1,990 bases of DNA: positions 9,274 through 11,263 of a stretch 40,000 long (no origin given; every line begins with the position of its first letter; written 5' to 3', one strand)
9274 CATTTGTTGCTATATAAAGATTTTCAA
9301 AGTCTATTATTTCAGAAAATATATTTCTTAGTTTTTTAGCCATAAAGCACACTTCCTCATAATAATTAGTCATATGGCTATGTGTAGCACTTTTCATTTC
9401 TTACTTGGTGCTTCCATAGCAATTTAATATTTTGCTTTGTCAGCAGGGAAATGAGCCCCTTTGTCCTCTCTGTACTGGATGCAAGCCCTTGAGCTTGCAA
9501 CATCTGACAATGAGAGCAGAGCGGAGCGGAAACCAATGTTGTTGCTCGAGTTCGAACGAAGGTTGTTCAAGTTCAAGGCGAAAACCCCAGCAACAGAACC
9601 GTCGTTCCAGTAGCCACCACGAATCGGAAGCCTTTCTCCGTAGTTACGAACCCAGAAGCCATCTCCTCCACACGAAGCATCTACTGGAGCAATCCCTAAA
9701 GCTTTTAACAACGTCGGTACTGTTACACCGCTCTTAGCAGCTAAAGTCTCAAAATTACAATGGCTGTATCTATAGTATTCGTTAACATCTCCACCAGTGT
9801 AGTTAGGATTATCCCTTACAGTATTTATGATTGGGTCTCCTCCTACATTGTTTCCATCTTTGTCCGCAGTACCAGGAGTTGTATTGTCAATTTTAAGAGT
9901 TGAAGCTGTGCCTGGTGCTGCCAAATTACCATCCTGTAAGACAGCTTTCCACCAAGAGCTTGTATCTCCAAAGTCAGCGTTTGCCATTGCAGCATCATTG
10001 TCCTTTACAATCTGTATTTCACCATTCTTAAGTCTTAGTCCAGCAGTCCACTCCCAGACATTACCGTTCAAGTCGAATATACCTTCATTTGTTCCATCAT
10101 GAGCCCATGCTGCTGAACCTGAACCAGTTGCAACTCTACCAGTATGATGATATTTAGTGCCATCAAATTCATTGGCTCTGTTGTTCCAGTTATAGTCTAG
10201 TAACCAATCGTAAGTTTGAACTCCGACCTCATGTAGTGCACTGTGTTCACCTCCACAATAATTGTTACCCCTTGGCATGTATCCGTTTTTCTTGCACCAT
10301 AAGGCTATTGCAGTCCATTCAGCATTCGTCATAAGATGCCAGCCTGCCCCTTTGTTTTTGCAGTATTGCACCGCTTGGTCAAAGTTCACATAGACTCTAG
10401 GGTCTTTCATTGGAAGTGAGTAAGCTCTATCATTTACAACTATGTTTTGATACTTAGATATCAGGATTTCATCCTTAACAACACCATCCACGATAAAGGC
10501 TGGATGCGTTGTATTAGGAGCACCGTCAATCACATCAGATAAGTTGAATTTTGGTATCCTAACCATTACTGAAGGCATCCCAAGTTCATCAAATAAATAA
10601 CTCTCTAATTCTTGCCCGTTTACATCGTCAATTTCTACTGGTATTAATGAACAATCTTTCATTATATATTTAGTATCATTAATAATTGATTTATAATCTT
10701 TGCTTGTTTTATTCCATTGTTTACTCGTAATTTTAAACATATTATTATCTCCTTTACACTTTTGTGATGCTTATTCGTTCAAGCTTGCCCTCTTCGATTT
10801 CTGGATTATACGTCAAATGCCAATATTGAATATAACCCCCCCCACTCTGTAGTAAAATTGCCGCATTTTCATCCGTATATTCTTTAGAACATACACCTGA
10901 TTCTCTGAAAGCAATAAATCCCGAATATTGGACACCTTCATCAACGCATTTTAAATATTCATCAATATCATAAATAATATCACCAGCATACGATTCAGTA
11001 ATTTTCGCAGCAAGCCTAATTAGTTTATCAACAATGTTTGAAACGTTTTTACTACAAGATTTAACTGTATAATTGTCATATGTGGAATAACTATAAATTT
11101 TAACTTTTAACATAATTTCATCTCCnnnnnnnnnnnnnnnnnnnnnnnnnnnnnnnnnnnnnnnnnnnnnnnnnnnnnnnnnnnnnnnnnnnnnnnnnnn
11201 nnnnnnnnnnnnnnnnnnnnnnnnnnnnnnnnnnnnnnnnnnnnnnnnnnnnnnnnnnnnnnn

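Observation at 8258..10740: Diversity-generating retroelement: DGR-type RT next to a C-type-lectin-fold target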

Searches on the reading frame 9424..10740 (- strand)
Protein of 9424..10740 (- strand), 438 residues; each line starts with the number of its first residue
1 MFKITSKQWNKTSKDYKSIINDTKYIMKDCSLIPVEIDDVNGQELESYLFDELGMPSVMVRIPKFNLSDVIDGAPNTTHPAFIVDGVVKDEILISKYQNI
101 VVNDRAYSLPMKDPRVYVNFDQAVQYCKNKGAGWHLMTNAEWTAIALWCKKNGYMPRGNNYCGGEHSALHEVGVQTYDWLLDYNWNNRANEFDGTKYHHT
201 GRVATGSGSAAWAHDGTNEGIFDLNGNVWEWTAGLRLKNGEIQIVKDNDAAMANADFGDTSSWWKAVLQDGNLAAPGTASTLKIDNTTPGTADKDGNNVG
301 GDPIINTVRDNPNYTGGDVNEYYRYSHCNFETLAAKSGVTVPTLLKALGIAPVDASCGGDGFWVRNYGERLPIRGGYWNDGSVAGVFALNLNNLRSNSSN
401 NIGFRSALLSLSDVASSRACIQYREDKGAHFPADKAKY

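Call 6: search_protein_families(library=pfam, proteins=[window:9424-10740:-], max_evalue=0.1)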
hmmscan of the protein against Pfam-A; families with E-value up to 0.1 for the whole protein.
window:9424-10740:- (438 aa): 1 family
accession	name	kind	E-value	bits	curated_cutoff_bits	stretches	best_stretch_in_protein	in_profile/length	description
PF03781.23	FGE-sulfatase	-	2.7e-09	37.5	23.3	1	104-234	82-191/255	Sulfatase-modifying factor enzyme 1-like domain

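Call 16: find_encoding_contigs(protein=window:9424-10740:-, flank=6000, max_places=10)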
Protein window:9424-10740:- (438 aa): no gene with exactly this product is on record in the collection.

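Call 17: find_homologous_proteins(query=window:9424-10740:-, max_evalue=1e-10)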
Query window:9424-10740:- (438 aa): 4323 proteins with E <= 1e-10 among 8000 candidates; the best 120 are listed.
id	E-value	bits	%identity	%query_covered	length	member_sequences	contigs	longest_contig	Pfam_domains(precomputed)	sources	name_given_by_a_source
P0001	2.9e-241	819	91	88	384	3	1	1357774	PF03781.23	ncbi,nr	nr:SUMF1/EgtB/PvdO family nonheme iron enzyme [Anaerovorax sp. IOR16]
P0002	2.3e-195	668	81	83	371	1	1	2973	PF03781.23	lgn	-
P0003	2.4e-186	638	74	83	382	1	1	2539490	PF03781.23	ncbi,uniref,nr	ncbi:SUMF1/EgtB/PvdO family nonheme iron enzyme [Caloranaerobacter azorensis]|uniref:Formylglycine-g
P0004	3.3e-169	581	68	82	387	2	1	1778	-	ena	-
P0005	1.7e-166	572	68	83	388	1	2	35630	PF03781.23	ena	-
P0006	3.1e-155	535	64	82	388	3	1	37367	PF03781.23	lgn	-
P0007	3.3e-154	532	67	83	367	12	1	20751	PF03781.23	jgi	jgi:hypothetical protein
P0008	6.7e-153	528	64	83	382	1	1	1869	PF03781.23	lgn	-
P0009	1.2e-148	514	61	83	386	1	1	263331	PF03781.23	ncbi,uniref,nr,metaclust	ncbi:SUMF1/EgtB/PvdO family nonheme iron enzyme [Clostridium sp. HMP27]|uniref:SUMF1/EgtB/PvdO famil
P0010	2.7e-147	509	65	83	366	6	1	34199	PF03781.23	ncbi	-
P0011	8.0e-146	504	60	89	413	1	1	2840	PF03781.23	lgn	-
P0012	9.6e-145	501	62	88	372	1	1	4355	-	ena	-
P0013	1.9e-144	500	59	88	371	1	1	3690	PF03781.23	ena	-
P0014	5.5e-144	498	62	83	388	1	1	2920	PF03781.23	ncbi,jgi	jgi:hypothetical protein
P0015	1.5e-143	497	59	88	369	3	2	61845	PF03781.23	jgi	jgi:sulfatase modifying factor 1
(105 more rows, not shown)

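Call 19: find_encoding_contigs(protein=P0001, flank=10000, max_places=3)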
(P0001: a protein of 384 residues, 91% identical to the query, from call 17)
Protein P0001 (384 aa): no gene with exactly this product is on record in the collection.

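Call 21: find_related_loci(query=window:9424-10740:-, collection=genome_contigs, flank=10000)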
Query window:9424-10740:- (438 aa) in genome_contigs; peptide patterns used: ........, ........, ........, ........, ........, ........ (x = any residue, [..] = any of these).
324 stretches matched a pattern; 154 encode a relative of the query (tblastn E <= 1e-3); the best 80 are kept; 80 distinct loci.
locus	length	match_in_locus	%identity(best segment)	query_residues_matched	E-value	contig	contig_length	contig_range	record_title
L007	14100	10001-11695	64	47-437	1e-143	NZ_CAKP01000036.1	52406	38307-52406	Caloramator australicus RC3, whole genome shotgun sequence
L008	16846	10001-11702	61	47-438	3e-139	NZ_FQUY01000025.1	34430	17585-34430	Desulforamulus putei DSM 12395, whole genome shotgun sequence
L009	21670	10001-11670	59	47-432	4e-136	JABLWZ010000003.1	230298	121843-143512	MAG: Bacillota bacterium isolate Ch109 contig3, whole genome shotgun sequence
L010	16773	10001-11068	58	27-411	9e-132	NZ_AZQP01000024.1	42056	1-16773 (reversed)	Fervidicella metallireducens AeB contig00024, whole genome shotgun sequence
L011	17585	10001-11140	54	47-438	6e-131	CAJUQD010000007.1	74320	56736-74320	MAG TPA_asm: uncultured Oscillospiraceae bacterium isolate MGBC152423 genome assembly, contig: MGBC152423.7, whole genom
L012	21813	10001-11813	58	47-437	2e-130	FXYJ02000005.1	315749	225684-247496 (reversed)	Ruminococcaceae bacterium HV4-5-B5C genome assembly, contig: NODE_5_length_315749_cov_955.098_ID_9, whole genome shotgun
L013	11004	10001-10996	59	47-392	3e-128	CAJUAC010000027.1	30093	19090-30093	MAG TPA_asm: uncultured Oscillospiraceae bacterium isolate MGBC119734 genome assembly, contig: MGBC119734.27, whole geno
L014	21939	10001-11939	52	27-411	1e-127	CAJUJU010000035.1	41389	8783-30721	MAG TPA_asm: uncultured Acetatifactor sp. isolate MGBC146413 genome assembly, contig: MGBC146413.35, whole genome shotgu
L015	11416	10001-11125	52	8-411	3e-123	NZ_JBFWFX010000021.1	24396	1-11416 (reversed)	Caloranaerobacter sp. DY30410 k141_99_length_24396_cov_1262.0000, whole genome shotgun sequence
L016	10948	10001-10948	59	47-376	5e-123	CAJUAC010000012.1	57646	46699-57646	MAG TPA_asm: uncultured Oscillospiraceae bacterium isolate MGBC119734 genome assembly, contig: MGBC119734.12, whole geno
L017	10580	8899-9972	54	29-410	1e-121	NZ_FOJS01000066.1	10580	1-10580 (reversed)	Parageobacillus thermantarcticus strain M1, whole genome shotgun sequence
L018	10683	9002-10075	54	29-410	1e-121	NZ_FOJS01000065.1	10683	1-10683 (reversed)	Parageobacillus thermantarcticus strain M1, whole genome shotgun sequence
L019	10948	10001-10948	58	47-376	3e-121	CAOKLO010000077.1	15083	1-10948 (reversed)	MAG TPA_asm: uncultured bacterium isolate SRR15604596_bin.20_metawrap_v1.3_MAG genome assembly, contig: NODE.4744_length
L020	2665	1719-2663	58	47-375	8e-127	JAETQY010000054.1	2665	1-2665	MAG: Bacillota bacterium isolate S28_Bin1 scaffold_18903, whole genome shotgun sequence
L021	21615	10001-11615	54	49-411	2e-119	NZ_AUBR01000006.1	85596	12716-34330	Desulfovirgula thermocuniculi DSM 16036 G454DRAFT_scaffold00005.5_C, whole genome shotgun sequence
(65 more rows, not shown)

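Call 31: find_encoding_contigs(protein=P0247, flank=5000, max_places=5)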
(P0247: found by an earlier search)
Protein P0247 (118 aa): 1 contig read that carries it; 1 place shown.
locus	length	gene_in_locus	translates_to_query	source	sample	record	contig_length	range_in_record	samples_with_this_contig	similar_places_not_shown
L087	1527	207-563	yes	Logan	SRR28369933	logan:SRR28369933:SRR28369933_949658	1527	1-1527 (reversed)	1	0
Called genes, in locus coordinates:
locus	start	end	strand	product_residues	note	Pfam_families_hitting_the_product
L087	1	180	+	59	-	?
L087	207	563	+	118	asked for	-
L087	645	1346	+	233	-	PF00078:RVT_1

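Call 32: find_encoding_contigs(protein=P0245, flank=5000, max_places=5)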
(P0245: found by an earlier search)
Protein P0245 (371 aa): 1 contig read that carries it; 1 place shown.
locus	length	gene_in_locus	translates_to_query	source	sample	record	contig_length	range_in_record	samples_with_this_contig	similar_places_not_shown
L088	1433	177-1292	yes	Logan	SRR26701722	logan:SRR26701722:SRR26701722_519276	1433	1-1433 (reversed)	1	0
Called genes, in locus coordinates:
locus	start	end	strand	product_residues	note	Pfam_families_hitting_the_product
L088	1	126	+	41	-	?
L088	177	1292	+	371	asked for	PF00078:RVT_1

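Call 43: search_protein_families(library=ncbifam, proteins=[window:9424-10740:-], max_evalue=0.001)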
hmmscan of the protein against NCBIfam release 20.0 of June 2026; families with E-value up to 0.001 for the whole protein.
window:9424-10740:- (438 aa): 0 families

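Call 52: search_protein_families(library=padloc, proteins=[window:9427-10740:-], max_evalue=0.001)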
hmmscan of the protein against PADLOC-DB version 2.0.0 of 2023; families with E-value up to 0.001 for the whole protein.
window:9427-10740:- (438 aa): 0 families

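Call 56: predict_structure(alignment_id=A6)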
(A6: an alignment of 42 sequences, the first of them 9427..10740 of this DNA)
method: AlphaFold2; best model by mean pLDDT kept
length: 438 residues; sequences in the alignment: 42
mean_pLDDT: 82.0   pTM: 0.82
mean pLDDT of the five models: 82.0, 77.4, 77.4, 76.3, 75.6
residues with pLDDT >= 90: 252; 70-90: 98; 50-70: 19; < 50: 69
segments of 3 or more residues with pLDDT < 50: 1-43, 413-438
pLDDT, mean of each block of 10 residues (from residue 1): 32 37 33 37 58 85 94 97 94 91 93 92 96 94 93 81 78 84 89 94 73 63 85 98 97 92 97 97 98 94 97 96 95 97 98 92 97 91 91 95 91 44 35 32
secondary structure, 60 per line:
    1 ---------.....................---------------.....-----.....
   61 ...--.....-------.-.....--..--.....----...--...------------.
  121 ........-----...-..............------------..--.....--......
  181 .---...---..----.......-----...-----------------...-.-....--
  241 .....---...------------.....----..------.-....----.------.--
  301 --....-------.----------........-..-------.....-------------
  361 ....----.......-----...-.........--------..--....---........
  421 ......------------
elements in order: H10-30 E46-50 E56-63 H67-70 E91-95 E100-102 E105-107 H120-128 E134-136 H139-151 E168-172 E175-181 E197-203 E229-231 E235-238 E241-245 E264-268 E283-286 E303-306 E325-329 H343-347 E361-364 E369-375 E385-393 E406-409 H413-426

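Call 59: fold_search(model_id=the predicted structure, library=pdb)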
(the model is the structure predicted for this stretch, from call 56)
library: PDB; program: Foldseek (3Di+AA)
matches with E <= 10: 125; with E <= 0.001: 5
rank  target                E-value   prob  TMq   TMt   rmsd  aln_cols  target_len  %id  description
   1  5vf4_D                8.4e-43  1.00  0.75  0.86   3.3       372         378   41  Thermus aquaticus variable protein (TaqVP) from diversity-generating retroelements (DGR) (released 2017-05-24)
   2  5vf4_A                9.0e-43  1.00  0.75  0.85   2.9       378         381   41  Thermus aquaticus variable protein (TaqVP) from diversity-generating retroelements (DGR) (released 2017-05-24)
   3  5vf4_C                1.1e-42  1.00  0.73  0.83   3.4       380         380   41  Thermus aquaticus variable protein (TaqVP) from diversity-generating retroelements (DGR) (released 2017-05-24)
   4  2y3c                  7.1e-04  0.99  0.30  0.44  10.8       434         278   12  Treponema denticola variable protein 1 (released 2011-08-31)
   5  5hha_A                8.5e-04  0.99  0.28  0.44  12.2       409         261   12  Structure of PvdO from Pseudomonas aeruginosa (released 2017-01-18)
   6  1yu1                  1.1e-03  0.98  0.26  0.29  11.9       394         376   11  Major Tropism Determinant P3c Variant (released 2005-09-20)
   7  1yu4_A                1.5e-03  0.98  0.26  0.30  11.8       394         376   12  Major Tropism Determinant U1 Variant (released 2005-09-20)
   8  1yu0                  1.7e-03  0.96  0.27  0.31  12.3       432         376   10  Major Tropism Determinant P1 Variant (released 2005-09-20)
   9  5hha_B                1.9e-03  0.97  0.29  0.44  12.2       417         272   12  Structure of PvdO from Pseudomonas aeruginosa (released 2017-01-18)
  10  4x8b_A                2.0e-03  0.63  0.19  0.19  16.6       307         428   11  Ergothioneine-biosynthetic sulfoxide synthase EgtB, apo form (released 2015-01-28)
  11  4x8b_B                2.1e-03  0.77  0.18  0.19  16.4       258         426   13  Ergothioneine-biosynthetic sulfoxide synthase EgtB, apo form (released 2015-01-28)
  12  6vqp_A                3.4e-03  0.96  0.29  0.42  11.2       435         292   14  Structure of CalU17 from the Calicheamicin Biosynthesis Pathway of Micromonospora echinospora (released 2021-02-17)
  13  1yu2                  3.8e-03  0.91  0.26  0.30  10.8       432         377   12  Major Tropism Determinant M1 Variant (released 2005-09-20)
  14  1yu3                  5.8e-03  0.89  0.27  0.30  12.0       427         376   11  Major Tropism Determinant I1 Variant (released 2005-09-20)
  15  7spq                  1.2e-02  0.75  0.24  0.32  11.7       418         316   14  Crystal structure of Burkholderia glumae toxoflavin biosynthesis protein ToxD (released 2023-05-10)
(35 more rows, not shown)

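Call 72: find_encoding_contigs(protein=P0243, flank=10000, max_places=4)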
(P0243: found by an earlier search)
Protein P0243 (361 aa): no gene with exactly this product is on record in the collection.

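Call 73: find_encoding_contigs(protein=P0002, flank=3000, max_places=4)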
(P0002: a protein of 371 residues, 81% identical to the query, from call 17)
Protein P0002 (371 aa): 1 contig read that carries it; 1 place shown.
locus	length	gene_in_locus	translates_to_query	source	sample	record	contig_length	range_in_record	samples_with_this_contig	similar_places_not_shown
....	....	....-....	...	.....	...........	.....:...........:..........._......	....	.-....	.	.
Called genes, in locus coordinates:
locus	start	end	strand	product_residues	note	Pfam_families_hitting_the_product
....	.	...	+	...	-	?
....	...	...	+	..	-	-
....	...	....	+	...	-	-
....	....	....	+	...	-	-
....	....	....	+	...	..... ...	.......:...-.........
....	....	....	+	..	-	?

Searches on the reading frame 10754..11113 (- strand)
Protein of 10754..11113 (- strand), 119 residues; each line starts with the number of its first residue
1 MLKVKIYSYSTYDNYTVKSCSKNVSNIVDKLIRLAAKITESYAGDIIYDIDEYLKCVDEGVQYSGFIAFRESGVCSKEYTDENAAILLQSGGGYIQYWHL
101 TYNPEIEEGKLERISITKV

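Call 6: search_protein_families(library=pfam, proteins=[window:10754-11113:-], max_evalue=0.1)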
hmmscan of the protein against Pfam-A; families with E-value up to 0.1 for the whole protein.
window:10754-11113:- (119 aa): 1 family
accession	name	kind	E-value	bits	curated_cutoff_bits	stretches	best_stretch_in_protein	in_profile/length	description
PF22065.2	Cep192_D7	-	0.013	15.8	27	1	41-111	44-113/125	Cep192 domain 7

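Call 60: list_cluster_members(proteins=[window:10754-11113:-, window:7812-8036:-, window:7138-7800:-, window:11931-12545:-, window:12558-13436:-, window:6007-6375:-, window:6881-7141:-, window:11608-11913:-, window:5696-5971:-, window:33742-35604:+])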
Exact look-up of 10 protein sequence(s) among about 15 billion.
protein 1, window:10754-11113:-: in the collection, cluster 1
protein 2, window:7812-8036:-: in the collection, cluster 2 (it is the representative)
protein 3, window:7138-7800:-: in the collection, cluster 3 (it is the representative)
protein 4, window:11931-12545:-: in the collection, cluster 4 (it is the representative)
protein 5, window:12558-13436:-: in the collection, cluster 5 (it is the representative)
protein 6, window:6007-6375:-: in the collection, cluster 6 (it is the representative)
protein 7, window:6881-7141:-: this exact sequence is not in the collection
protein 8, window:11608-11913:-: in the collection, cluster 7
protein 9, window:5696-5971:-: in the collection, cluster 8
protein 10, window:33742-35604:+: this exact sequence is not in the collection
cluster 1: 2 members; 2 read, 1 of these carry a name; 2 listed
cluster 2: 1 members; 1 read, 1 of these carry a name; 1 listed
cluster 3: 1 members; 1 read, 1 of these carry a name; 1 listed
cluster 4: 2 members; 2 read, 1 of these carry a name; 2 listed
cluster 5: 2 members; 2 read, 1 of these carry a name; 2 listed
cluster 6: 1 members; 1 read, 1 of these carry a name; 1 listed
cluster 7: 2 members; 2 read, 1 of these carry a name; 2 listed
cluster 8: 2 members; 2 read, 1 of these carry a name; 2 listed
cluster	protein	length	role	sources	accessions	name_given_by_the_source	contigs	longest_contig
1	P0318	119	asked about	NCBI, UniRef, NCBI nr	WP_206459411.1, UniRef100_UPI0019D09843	hypothetical protein [Anaerovorax sp. IOR16] | hypothetical protein n=1 Tax=Anaerovorax sp. IOR16 TaxID=2773458 RepID=UPI0019D09843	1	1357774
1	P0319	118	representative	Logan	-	-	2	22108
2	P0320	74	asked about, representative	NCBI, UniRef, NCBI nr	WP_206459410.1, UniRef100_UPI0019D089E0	hypothetical protein [Anaerovorax sp. IOR16] | hypothetical protein n=1 Tax=Anaerovorax sp. IOR16 TaxID=2773458 RepID=UPI0019D089E0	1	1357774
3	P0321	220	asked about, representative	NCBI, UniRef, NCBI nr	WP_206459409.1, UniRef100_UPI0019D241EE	hypothetical protein [Anaerovorax sp. IOR16] | hypothetical protein n=1 Tax=Anaerovorax sp. IOR16 TaxID=2773458 RepID=UPI0019D241EE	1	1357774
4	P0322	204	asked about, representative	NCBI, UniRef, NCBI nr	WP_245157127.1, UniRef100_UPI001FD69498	hypothetical protein [Anaerovorax sp. IOR16] | hypothetical protein n=1 Tax=Anaerovorax sp. IOR16 TaxID=2773458 RepID=UPI001FD69498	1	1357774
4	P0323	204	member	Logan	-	-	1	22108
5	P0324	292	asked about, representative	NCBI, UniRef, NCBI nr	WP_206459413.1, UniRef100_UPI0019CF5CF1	DUF4121 family protein [Anaerovorax sp. IOR16] | DUF4121 family protein n=1 Tax=Anaerovorax sp. IOR16 TaxID=2773458 RepID=UPI0019CF5CF1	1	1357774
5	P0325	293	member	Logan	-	-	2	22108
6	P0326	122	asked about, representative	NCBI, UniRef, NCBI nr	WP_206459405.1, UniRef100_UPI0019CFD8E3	hypothetical protein [Anaerovorax sp. IOR16] | hypothetical protein n=1 Tax=Anaerovorax sp. IOR16 TaxID=2773458 RepID=UPI0019CFD8E3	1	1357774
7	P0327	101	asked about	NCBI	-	-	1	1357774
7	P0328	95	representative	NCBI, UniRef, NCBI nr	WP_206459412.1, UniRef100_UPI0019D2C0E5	hypothetical protein [Anaerovorax sp. IOR16] | hypothetical protein n=1 Tax=Anaerovorax sp. IOR16 TaxID=2773458 RepID=UPI0019D2C0E5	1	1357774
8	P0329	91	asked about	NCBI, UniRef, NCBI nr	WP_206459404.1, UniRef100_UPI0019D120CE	AbrB/MazE/SpoVT family DNA-binding domain-containing protein [Anaerovorax sp. IOR16] | AbrB/MazE/SpoVT family DNA-binding domain-containing protein n=1 Tax=Anaerovorax sp. ...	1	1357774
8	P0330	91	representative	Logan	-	-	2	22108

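Call 61: find_encoding_contigs(protein=P0319, flank=10000, max_places=4)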
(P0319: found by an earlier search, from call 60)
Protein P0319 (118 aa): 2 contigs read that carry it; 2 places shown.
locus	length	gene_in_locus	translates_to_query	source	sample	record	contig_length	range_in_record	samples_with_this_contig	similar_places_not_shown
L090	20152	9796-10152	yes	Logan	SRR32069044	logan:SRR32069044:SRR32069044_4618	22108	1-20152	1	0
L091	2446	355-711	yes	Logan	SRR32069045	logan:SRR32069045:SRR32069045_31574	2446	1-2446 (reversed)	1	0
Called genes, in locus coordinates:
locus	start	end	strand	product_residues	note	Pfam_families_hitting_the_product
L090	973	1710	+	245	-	-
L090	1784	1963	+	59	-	-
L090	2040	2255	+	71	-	-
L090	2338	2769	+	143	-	-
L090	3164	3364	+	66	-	-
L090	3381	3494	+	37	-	-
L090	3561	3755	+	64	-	-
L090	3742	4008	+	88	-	-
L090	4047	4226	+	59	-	-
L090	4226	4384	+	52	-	-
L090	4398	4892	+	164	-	PF21779:DUF6874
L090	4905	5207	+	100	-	-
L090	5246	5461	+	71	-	-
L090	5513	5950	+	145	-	-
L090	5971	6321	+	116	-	-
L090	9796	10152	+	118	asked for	-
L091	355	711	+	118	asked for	-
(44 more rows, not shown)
